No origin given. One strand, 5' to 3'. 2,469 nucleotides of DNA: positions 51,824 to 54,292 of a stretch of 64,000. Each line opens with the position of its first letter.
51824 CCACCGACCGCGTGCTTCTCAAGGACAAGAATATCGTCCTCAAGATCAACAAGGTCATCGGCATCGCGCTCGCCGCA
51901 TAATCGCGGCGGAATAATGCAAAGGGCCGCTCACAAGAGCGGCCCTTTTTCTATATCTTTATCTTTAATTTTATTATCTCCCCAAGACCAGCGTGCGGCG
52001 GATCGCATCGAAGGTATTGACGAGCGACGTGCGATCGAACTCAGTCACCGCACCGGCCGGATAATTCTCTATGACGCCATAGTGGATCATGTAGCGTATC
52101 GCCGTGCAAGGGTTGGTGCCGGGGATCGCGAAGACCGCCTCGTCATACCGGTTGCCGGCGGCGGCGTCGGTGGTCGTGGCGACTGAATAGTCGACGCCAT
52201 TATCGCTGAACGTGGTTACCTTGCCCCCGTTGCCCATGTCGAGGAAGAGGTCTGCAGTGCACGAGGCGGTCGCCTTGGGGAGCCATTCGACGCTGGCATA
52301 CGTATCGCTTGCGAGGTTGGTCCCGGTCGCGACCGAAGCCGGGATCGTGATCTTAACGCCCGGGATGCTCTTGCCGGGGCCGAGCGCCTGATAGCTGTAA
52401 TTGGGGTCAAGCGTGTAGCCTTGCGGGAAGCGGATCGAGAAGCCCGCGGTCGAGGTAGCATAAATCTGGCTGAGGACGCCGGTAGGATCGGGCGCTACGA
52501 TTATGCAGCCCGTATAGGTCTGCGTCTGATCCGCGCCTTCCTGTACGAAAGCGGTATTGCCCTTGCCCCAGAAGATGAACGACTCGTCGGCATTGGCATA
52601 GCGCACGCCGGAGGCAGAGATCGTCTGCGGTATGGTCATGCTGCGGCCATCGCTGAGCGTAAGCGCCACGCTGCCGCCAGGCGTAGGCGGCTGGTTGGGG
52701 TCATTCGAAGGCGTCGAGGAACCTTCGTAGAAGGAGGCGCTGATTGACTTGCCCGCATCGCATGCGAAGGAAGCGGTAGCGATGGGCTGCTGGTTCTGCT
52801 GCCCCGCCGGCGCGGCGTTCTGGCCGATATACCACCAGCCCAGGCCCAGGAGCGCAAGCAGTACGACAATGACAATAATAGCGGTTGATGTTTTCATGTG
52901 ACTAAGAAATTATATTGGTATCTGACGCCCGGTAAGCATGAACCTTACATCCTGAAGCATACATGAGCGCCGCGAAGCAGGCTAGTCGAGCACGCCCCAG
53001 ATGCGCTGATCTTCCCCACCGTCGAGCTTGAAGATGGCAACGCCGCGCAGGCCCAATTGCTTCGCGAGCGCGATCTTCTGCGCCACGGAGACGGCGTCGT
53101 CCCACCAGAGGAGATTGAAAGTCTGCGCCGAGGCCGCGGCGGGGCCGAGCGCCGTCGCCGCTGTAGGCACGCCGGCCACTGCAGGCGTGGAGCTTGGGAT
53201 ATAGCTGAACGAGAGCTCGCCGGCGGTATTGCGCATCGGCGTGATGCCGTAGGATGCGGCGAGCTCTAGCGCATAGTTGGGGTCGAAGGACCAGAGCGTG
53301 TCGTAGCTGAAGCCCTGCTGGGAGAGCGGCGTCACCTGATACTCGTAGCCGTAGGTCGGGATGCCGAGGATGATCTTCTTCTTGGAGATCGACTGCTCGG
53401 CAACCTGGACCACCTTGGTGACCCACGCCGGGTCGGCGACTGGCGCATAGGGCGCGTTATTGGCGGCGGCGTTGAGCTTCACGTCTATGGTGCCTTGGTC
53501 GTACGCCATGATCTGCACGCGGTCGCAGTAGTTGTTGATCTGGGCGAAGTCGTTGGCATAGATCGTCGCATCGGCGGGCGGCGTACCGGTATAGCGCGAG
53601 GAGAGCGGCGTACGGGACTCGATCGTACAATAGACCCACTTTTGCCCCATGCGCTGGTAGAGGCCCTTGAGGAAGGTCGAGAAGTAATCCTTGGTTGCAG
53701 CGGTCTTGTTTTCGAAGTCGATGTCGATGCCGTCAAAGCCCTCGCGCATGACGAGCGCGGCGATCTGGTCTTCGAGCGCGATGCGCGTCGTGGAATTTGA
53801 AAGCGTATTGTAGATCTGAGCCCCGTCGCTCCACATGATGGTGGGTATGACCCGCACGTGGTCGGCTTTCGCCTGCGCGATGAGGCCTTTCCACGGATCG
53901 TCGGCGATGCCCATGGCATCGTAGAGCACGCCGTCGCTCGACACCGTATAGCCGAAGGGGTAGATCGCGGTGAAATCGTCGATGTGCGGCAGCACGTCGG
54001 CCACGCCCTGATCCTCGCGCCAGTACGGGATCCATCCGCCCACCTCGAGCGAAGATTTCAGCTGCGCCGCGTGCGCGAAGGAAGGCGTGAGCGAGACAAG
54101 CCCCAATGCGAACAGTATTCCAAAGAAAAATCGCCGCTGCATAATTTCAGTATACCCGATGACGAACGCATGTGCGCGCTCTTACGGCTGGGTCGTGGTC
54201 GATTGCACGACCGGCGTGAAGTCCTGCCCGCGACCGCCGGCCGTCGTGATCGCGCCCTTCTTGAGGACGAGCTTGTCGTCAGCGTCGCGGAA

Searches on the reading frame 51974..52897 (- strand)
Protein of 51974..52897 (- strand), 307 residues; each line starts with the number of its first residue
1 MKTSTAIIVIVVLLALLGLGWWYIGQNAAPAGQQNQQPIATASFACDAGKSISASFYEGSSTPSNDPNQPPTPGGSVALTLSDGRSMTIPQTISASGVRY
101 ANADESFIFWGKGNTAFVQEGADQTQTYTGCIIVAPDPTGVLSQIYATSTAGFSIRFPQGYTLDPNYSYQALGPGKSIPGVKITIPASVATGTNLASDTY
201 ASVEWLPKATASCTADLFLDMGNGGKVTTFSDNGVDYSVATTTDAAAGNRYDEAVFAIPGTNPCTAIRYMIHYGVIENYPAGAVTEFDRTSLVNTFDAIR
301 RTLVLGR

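Call 68: search_protein_families(library=pfam, proteins=[window:51974-52897:-], max_evalue=0.00001)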
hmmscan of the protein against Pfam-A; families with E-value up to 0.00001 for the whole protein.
window:51974-52897:- (307 aa): 1 family
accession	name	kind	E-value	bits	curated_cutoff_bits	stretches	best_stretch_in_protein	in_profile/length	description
PF09864.15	MliC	-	1.4e-12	47.8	22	1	44-124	1-64/67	Membrane-bound lysozyme-inhibitor of c-type lysozyme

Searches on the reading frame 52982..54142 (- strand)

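Call 68: search_protein_families(library=pfam, proteins=[window:52982-54142:-], max_evalue=0.00001)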
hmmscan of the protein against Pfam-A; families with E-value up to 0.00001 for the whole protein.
window:52982-54142:- (386 aa): 1 family
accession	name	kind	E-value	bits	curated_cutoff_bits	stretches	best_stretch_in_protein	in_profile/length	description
PF00704.34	Glyco_hydro_18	-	5e-24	86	29.6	1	92-374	61-315/317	Glycosyl hydrolases family 18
